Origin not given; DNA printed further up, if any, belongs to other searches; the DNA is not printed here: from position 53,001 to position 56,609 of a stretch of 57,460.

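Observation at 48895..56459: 7.6 kb cassette of seven ORFs, six with export signals, inserted between the TerS-like gene and terL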

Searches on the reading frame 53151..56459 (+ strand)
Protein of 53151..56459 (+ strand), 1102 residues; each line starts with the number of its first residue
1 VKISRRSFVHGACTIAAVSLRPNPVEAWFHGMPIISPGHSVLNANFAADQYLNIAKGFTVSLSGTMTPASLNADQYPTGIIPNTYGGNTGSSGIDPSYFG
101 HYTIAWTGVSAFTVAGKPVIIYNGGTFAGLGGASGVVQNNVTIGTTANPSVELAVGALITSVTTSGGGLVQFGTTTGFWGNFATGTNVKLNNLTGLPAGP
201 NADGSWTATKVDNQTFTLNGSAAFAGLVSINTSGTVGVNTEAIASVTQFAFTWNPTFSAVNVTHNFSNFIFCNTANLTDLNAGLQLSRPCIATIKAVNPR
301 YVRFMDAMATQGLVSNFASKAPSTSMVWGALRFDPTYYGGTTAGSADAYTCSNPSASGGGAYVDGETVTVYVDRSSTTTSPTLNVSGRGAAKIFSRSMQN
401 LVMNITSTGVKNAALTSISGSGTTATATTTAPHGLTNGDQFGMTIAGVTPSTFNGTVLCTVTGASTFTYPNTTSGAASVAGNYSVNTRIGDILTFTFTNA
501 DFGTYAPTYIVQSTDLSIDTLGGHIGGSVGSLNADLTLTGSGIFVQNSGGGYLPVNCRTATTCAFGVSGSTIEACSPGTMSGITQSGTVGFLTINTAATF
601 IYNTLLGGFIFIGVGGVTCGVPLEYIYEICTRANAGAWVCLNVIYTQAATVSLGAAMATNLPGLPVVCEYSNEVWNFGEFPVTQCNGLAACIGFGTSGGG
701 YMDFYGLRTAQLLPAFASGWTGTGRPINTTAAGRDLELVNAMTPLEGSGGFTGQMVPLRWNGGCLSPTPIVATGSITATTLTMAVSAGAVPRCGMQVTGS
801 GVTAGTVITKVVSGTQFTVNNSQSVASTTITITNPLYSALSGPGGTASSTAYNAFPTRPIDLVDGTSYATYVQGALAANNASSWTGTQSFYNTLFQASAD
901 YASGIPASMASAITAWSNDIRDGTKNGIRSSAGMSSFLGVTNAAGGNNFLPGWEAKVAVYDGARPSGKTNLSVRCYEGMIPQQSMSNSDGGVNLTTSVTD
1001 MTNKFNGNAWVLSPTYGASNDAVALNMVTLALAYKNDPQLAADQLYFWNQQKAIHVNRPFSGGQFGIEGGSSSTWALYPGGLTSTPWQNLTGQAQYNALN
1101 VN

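Call 5: search_protein_families(library=phrogs, proteins=[window:53151-56459:+], max_evalue=0.01)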
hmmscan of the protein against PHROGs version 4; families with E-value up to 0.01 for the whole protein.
window:53151-56459:+ (1102 aa): 0 families

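Call 6: search_protein_families(library=pfam, proteins=[window:53151-56459:+], max_evalue=0.01)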
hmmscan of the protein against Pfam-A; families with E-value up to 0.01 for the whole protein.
window:53151-56459:+ (1102 aa): 0 families

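Call 12: find_homologous_proteins(query=window:53151-56459:+, max_evalue=0.001)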
Query window:53151-56459:+ (1102 aa): 19 proteins with E <= 0.001 among 8000 candidates.
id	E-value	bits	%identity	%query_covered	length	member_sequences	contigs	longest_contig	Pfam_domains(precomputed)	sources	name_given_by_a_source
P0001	0.0e+0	2193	100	91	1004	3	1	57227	-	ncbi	-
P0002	0.0e+0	1434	64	100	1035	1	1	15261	-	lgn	-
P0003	0.0e+0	1224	64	55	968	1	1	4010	-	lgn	-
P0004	5.6e-190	652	42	98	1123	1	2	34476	-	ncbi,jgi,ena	-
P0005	2.6e-189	650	40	55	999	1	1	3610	-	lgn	-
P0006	1.8e-184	634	41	96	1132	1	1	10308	-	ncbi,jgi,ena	-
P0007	1.1e-146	509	36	100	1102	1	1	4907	-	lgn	-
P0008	2.3e-136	475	39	65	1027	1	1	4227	-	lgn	-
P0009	3.5e-82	295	40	38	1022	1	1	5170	-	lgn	-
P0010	1.6e-77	280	33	33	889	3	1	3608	-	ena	-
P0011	9.7e-70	254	31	68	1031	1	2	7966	-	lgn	-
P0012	2.8e-68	249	31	71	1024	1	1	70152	-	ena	-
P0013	9.8e-64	234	38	36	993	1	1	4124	-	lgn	-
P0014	1.7e-56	210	33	36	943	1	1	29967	-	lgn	-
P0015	6.8e-48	182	33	65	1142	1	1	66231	-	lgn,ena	-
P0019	2.9e-8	50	40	9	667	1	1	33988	-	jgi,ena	jgi:hypothetical protein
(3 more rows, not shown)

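Call 14: find_encoding_contigs(protein=P0001, flank=10000, max_places=3)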
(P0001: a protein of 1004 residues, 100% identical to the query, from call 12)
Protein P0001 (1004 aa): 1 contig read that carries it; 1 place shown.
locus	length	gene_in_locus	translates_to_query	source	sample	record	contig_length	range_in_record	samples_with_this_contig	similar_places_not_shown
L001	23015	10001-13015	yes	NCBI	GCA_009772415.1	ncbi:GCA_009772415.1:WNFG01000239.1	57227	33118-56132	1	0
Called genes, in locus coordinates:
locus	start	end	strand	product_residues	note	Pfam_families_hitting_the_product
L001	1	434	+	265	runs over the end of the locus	PF17762:HTH_ParB, PF08535:KorB (weak)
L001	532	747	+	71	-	-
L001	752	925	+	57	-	-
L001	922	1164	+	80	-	-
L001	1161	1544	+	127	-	-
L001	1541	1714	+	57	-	-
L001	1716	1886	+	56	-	-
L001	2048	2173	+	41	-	-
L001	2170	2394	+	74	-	-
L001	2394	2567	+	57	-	-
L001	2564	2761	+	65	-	-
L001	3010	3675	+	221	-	PF23978:DUF7303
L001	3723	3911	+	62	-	-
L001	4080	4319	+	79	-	-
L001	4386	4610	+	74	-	-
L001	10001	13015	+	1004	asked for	-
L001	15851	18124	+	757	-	PF16510:P22_portal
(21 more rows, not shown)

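Call 15: find_encoding_contigs(protein=P0012, flank=10000, max_places=3)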
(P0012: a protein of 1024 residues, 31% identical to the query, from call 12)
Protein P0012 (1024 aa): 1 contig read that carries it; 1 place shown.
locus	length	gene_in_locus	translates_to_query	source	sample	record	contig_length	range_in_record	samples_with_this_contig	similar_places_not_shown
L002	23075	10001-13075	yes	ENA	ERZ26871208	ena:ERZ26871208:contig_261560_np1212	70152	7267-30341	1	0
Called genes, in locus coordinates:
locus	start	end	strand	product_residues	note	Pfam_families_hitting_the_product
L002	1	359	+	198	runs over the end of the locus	PF13489:Methyltransf_23, PF08241:Methyltransf_11, PF08242:Methyltransf_12 (weak), PF13649:Methyltransf_25 (weak)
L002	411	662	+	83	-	-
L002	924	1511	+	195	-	-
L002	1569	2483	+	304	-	PF25209:Phage_capsid_4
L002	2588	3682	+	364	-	PF02945:Endonuclease_7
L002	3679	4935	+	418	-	-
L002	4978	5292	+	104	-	-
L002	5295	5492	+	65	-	-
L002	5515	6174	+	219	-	-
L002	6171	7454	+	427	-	-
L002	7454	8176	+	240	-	-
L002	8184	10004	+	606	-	PF03629:SASA (weak)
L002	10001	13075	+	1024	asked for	-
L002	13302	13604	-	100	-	-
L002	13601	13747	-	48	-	-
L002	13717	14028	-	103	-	-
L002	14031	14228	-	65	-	-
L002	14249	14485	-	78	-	-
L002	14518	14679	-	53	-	-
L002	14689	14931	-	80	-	-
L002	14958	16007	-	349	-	-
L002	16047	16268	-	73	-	-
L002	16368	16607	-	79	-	-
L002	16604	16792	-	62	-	-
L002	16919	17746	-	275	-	PF00589:Phage_integrase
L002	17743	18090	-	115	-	-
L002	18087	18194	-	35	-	-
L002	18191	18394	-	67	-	-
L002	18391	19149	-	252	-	PF07505:DUF5131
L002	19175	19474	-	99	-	-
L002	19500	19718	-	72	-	-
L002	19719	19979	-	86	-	-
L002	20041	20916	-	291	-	-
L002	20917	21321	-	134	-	-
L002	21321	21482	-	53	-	-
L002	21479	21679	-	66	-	-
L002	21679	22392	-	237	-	-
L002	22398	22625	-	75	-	-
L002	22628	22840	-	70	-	-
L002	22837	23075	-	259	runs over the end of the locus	-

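Call 16: find_encoding_contigs(protein=P0002, flank=10000, max_places=2)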
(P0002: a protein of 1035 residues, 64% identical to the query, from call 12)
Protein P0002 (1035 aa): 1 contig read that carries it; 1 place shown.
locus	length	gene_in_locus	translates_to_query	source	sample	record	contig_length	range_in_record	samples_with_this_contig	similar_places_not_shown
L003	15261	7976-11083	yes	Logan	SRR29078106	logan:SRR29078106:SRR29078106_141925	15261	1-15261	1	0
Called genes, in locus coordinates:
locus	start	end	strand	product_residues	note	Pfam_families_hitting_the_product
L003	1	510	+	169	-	?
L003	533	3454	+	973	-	-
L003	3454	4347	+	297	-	-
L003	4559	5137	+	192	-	-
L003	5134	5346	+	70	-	-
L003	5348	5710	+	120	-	-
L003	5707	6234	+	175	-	-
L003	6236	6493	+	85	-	-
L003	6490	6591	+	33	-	-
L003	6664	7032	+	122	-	-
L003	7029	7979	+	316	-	PF09206:ArabFuran-catal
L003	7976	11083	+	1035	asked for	-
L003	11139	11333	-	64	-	-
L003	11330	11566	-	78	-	-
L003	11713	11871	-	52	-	-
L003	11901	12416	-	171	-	PF16473:Rv2179c-like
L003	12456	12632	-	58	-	-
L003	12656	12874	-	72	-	-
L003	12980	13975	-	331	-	PF00589:Phage_integrase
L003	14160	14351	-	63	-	-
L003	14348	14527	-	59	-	-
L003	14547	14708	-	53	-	-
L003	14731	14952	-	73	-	-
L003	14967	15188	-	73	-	-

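Call 17: find_encoding_contigs(protein=P0004, flank=10000, max_places=2)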
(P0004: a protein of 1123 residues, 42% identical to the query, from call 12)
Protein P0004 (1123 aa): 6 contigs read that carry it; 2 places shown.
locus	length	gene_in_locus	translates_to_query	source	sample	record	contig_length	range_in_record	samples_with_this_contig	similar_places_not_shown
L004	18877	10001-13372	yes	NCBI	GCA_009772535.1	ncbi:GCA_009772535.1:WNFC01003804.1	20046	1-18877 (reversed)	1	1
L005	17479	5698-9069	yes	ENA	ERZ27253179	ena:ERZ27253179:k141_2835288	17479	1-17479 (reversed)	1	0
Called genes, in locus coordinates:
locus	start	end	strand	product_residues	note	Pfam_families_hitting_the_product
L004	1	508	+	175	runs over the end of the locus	-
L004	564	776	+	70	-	-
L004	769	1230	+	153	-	-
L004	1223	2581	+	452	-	-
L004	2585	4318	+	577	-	-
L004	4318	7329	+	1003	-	-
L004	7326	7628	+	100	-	-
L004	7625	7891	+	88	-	-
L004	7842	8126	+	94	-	-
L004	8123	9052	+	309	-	-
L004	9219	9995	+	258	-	-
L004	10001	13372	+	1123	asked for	-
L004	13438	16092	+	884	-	PF12708:Pect-lyase_RHGA_epim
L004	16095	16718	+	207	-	-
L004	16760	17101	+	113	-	-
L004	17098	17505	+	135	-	-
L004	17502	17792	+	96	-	-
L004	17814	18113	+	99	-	-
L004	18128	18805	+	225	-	-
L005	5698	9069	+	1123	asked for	-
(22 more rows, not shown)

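Call 18: find_encoding_contigs(protein=P0015, flank=10000, max_places=2)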
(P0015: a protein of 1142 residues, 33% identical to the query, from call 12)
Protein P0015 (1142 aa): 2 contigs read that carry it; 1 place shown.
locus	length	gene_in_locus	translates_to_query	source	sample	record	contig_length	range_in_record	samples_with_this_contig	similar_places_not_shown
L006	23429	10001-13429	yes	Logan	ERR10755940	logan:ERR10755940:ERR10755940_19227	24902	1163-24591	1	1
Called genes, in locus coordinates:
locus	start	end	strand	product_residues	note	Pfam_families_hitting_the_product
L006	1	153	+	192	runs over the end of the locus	-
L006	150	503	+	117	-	-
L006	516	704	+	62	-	-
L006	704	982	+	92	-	-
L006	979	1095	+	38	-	-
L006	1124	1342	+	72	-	-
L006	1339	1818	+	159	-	-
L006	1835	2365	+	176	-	-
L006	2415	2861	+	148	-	PF20901:Sf6_terminase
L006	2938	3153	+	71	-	-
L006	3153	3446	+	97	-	-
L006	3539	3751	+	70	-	-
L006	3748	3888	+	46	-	-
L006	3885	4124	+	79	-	-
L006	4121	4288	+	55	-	-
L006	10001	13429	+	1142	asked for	-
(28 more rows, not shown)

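Call 33: search_solved_structures(query=A1, max_evalue=1)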
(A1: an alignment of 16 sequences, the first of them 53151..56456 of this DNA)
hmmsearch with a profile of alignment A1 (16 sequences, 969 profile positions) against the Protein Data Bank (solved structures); distinct sequences matched with E-value up to 1: 0.

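Call 38: predict_structure(alignment_id=A1)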
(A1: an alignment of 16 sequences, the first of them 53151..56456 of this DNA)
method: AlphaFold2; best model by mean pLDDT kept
length: 1102 residues; sequences in the alignment: 16
mean_pLDDT: 71.6   pTM: 0.72
mean pLDDT of the five models: 71.6, 71.5, 66.2, 65.1, 63.6
residues with pLDDT >= 90: 113; 70-90: 600; 50-70: 226; < 50: 163
segments of 3 or more residues with pLDDT < 50: 1-34, 308-315, 407-487, 581-590, 744-754, 941-947, 1070-1073
pLDDT, mean of each block of 10 residues (from residue 1): 28 27 31 58 68 75 71 86 80 70 89 84 80 81 82 90 91 82 86 91 85 90 91 87 85 87 88 88 83 87 67 55 73 82 80 84 84 72 86 72 55 31 26 26 30 28 27 28 43 72 73 66 65 65 60 60 63 53 38 74 80 70 82 88 78 88 87 60 71 61 81 90 76 74 48 56 73 90 69 77 77 72 90 76 68 81 83 70 74 90 90 88 70 71 48 77 78 79 53 74 85 87 88 87 89 86 71 59 77 85 55
secondary structure, 60 per line:
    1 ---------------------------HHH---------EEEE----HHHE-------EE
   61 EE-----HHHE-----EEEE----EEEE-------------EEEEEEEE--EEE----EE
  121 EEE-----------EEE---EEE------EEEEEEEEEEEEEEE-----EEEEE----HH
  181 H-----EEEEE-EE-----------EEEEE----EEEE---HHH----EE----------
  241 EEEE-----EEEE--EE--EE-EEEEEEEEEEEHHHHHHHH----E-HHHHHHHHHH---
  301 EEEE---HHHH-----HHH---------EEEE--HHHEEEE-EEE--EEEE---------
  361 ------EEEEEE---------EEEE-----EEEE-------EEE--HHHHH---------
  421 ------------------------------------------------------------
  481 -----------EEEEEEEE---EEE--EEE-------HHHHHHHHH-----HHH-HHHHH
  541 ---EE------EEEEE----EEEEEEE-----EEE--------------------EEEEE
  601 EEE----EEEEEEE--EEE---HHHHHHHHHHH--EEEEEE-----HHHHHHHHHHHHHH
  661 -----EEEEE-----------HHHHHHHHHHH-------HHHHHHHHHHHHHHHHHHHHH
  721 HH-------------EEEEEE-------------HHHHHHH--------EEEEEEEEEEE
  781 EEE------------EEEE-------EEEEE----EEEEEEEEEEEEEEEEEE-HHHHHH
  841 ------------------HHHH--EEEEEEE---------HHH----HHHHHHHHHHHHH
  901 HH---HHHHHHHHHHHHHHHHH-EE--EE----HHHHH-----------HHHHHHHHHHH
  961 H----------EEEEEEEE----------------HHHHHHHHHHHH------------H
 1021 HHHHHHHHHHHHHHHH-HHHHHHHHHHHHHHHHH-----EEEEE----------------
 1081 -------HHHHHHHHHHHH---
elements in order (helices of 4 or more, strands of 3 or more residues): E40-43 E59-62 E77-80 E85-88 E102-109 E112-114 E119-123 E135-137 E141-143 E150-164 E170-174 E187-191 E206-210 E215-218 E241-244 E250-253 E263-273 H274-281 H288-297 E301-304 H308-311 E329-332 E338-341 E343-345 E348-351 E367-372 E382-385 E391-394 E402-404 H407-411 E492-499 E503-505 E508-510 H518-526 H536-540 E552-556 E561-567 E573-575 E596-603 E608-614 E617-619 H623-633 E636-641 H647-660 E666-670 H682-692 H700-722 E736-741 H755-761 E770-783 E796-799 E807-811 E816-833 H835-840 H859-862 E865-871 H888-902 H906-922 H934-938 H950-961 E972-979 H996-1007 H1020-1036 H1038-1054 E1060-1064 H1088-1099
